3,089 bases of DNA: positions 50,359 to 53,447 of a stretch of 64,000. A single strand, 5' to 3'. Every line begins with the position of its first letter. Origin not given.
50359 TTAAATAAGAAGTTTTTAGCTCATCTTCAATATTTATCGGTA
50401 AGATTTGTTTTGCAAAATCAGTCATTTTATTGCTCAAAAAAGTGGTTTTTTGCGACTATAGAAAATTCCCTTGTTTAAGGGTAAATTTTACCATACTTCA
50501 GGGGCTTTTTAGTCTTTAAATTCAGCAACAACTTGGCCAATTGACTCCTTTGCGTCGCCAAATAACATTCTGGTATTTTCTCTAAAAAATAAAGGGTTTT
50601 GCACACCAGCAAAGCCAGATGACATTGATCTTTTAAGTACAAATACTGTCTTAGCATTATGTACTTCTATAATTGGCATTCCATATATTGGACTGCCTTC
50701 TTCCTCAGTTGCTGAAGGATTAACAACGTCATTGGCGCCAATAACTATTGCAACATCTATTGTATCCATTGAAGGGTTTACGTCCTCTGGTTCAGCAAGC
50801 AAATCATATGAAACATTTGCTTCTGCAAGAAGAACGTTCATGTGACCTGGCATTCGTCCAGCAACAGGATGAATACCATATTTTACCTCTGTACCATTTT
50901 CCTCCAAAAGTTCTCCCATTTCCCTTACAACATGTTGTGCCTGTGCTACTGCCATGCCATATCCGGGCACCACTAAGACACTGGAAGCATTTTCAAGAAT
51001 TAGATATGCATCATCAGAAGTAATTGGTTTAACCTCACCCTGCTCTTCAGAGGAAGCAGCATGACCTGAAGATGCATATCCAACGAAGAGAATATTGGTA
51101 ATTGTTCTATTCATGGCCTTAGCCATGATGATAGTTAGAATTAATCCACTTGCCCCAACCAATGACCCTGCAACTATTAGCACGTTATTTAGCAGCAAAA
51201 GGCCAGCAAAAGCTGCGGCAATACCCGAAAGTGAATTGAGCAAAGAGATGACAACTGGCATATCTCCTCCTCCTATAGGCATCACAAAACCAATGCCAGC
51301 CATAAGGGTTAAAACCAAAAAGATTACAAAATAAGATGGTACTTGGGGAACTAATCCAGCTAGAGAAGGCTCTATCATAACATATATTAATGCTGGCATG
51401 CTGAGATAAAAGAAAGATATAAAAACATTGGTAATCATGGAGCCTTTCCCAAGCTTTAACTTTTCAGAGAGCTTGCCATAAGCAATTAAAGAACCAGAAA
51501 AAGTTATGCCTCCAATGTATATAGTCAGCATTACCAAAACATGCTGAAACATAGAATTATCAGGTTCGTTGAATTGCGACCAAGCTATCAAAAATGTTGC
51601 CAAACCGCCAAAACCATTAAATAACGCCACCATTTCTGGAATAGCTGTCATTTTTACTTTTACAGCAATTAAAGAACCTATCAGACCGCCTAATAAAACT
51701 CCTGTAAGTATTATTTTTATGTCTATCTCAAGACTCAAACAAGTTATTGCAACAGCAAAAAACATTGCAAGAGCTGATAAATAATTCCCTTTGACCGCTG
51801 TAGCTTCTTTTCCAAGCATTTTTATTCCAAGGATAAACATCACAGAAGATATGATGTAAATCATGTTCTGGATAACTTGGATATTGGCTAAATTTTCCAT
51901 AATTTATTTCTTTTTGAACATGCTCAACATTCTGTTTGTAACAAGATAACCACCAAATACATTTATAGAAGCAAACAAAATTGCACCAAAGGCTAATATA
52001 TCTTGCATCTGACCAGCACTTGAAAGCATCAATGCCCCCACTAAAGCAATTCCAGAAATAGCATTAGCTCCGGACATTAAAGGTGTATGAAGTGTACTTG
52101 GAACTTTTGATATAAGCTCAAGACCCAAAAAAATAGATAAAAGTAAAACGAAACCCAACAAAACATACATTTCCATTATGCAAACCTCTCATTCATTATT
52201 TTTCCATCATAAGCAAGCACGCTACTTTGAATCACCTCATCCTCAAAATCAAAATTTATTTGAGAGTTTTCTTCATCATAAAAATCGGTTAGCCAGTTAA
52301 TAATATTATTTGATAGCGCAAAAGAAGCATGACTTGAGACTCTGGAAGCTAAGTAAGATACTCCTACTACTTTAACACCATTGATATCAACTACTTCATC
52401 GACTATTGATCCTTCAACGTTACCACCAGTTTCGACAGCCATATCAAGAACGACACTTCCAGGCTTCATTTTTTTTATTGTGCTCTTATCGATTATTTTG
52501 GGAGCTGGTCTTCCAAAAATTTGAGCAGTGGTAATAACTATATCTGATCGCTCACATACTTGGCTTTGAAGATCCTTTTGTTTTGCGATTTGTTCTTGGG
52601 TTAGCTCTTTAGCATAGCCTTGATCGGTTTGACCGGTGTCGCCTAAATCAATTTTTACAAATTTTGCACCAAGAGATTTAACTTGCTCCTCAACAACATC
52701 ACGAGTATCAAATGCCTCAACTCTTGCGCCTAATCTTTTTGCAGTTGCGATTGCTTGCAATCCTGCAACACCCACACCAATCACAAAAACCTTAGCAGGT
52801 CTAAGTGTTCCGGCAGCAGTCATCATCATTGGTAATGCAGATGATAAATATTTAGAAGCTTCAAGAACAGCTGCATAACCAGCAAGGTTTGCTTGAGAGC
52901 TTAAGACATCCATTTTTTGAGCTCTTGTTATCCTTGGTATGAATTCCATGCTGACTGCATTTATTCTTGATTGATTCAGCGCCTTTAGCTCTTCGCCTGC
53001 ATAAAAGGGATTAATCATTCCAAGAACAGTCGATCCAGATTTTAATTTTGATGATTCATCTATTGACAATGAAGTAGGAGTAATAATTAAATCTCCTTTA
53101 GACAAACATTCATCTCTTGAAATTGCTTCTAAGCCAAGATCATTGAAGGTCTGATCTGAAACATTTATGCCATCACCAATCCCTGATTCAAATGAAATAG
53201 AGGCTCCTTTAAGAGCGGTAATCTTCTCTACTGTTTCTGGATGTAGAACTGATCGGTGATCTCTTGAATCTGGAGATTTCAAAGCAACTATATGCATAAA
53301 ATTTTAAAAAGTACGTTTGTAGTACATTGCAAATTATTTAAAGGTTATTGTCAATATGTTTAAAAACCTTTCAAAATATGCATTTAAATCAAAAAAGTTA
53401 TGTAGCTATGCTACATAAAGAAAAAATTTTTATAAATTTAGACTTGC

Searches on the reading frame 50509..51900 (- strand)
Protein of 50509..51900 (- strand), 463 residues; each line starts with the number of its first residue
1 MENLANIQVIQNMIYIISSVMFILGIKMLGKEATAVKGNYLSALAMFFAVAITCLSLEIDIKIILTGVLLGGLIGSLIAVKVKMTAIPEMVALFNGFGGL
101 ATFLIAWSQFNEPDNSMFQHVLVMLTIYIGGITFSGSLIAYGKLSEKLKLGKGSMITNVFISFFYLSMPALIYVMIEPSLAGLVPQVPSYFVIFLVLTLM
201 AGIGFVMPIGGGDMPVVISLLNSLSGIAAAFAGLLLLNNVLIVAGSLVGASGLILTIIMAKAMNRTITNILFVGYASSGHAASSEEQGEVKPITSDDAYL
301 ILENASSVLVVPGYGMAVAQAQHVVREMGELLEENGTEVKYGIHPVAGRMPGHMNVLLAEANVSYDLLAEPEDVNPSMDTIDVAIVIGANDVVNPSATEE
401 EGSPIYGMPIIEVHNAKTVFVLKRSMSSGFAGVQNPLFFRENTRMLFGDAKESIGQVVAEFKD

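Call 76: search_protein_families(library=pfam, proteins=[window:50509-51900:-], max_evalue=0.00001)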
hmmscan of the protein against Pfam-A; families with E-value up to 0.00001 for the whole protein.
window:50509-51900:- (463 aa): 1 family
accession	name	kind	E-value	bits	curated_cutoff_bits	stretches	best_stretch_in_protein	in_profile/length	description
PF02233.22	PNTB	-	2.6e-169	564.4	31.7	1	12-459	2-455/456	NAD(P) transhydrogenase beta subunit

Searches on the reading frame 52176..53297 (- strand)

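Call 76: search_protein_families(library=pfam, proteins=[window:52176-53297:-], max_evalue=0.00001)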
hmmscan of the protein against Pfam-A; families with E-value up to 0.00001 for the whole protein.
window:52176-53297:- (373 aa): 3 families
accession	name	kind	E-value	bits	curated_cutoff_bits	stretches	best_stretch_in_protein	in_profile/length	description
PF01262.27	AlaDh_PNT_C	-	3.4e-62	210.1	23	1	143-369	1-213/214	Alanine dehydrogenase/PNT, C-terminal domain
PF05222.21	AlaDh_PNT_N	-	5.2e-22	79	30.4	1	12-139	9-136/136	Alanine dehydrogenase/PNT, N-terminal domain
PF02826.25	2-Hacid_dh_C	-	5.2e-07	29.7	25.1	0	164-217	33-86/178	D-isomer specific 2-hydroxyacid dehydrogenase, NAD binding domain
